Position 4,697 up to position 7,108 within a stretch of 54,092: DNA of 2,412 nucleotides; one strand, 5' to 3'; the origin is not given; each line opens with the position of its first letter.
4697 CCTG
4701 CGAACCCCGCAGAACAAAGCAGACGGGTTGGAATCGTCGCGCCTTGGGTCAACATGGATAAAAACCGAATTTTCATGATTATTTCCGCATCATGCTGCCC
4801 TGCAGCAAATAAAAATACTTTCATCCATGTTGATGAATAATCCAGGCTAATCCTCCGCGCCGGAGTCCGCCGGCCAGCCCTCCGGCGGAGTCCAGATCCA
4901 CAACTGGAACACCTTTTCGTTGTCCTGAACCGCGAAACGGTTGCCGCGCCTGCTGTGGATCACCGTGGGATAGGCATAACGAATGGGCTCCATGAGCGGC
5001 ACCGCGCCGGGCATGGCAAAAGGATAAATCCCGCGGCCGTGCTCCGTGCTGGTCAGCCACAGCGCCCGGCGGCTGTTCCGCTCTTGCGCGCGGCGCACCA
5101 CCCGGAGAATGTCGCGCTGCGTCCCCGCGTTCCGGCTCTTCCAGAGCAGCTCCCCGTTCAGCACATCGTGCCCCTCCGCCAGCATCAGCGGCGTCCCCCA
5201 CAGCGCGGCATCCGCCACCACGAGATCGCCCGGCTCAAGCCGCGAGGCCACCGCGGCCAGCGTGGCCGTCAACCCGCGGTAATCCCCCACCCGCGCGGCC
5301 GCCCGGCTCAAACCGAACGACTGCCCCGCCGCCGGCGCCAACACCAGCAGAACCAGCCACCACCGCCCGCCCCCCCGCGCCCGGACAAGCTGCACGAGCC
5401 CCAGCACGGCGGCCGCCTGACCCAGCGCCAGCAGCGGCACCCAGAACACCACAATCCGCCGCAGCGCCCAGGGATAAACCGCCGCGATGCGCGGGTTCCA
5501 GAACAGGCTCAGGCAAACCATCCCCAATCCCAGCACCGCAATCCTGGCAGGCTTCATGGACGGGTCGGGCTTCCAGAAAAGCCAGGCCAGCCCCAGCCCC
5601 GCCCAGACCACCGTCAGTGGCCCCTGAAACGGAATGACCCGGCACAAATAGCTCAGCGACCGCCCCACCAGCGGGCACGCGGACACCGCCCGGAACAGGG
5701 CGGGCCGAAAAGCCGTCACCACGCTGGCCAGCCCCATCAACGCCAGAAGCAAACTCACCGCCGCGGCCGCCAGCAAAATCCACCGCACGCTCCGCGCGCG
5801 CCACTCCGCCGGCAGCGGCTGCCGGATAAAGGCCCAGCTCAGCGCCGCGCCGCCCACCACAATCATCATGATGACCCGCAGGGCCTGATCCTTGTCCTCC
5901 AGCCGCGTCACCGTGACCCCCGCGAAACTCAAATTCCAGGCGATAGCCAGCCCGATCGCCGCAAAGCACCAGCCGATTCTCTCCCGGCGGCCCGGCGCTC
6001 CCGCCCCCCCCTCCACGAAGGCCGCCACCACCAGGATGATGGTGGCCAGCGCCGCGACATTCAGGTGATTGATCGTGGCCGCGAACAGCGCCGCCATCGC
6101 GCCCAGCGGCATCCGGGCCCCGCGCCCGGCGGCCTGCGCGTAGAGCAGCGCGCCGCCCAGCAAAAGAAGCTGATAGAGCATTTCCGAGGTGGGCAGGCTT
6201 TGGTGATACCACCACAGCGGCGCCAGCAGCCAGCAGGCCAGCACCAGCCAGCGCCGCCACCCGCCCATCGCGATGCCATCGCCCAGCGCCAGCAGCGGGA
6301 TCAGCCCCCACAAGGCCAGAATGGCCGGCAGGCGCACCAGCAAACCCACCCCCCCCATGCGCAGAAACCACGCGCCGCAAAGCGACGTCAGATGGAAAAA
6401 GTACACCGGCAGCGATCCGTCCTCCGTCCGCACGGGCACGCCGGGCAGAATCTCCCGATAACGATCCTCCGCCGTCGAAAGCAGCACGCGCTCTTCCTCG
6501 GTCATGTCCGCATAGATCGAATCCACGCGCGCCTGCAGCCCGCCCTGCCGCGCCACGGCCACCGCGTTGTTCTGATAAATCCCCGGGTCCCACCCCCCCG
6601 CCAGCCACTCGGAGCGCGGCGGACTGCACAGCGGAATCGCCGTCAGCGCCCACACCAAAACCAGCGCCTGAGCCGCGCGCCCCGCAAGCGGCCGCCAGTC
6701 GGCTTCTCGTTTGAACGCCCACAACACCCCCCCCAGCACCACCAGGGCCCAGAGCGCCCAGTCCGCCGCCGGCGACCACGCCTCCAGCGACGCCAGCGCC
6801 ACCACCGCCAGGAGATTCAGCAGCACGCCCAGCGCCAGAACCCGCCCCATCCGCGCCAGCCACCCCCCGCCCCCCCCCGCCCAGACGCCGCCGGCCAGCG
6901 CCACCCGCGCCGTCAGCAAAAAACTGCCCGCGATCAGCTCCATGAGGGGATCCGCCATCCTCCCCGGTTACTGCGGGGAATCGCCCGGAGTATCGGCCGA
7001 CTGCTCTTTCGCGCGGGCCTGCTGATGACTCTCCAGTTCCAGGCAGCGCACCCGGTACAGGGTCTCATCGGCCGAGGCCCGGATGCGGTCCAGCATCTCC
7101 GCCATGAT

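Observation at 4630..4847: A ~219-bp TA-flanked terminal-inverted-repeat (MITE-like) element family, all copies in one orientation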

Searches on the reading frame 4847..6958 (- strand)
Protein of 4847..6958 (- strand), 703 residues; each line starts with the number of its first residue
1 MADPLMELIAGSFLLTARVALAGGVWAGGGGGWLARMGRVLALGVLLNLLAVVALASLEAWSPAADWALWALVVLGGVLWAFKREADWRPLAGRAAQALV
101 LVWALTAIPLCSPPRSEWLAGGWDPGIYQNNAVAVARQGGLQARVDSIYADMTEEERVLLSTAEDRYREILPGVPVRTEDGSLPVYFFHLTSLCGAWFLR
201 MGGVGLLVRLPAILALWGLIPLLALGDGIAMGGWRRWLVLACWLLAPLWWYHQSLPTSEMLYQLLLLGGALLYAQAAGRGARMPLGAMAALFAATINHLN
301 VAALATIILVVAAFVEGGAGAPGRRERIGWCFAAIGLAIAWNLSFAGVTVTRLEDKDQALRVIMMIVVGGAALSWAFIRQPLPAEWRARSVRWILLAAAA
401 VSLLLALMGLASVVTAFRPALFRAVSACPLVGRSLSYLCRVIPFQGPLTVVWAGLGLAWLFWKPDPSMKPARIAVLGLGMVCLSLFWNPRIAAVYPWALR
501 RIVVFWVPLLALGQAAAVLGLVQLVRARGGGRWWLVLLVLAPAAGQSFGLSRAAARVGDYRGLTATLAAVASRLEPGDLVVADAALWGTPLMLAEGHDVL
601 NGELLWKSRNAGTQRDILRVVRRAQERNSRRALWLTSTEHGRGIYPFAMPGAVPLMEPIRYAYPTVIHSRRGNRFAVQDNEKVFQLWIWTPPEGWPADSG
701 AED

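Call 20: search_protein_families(library=pfam, proteins=[window:4847-6958:-])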
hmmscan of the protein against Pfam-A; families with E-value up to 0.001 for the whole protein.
window:4847-6958:- (703 aa): 0 families
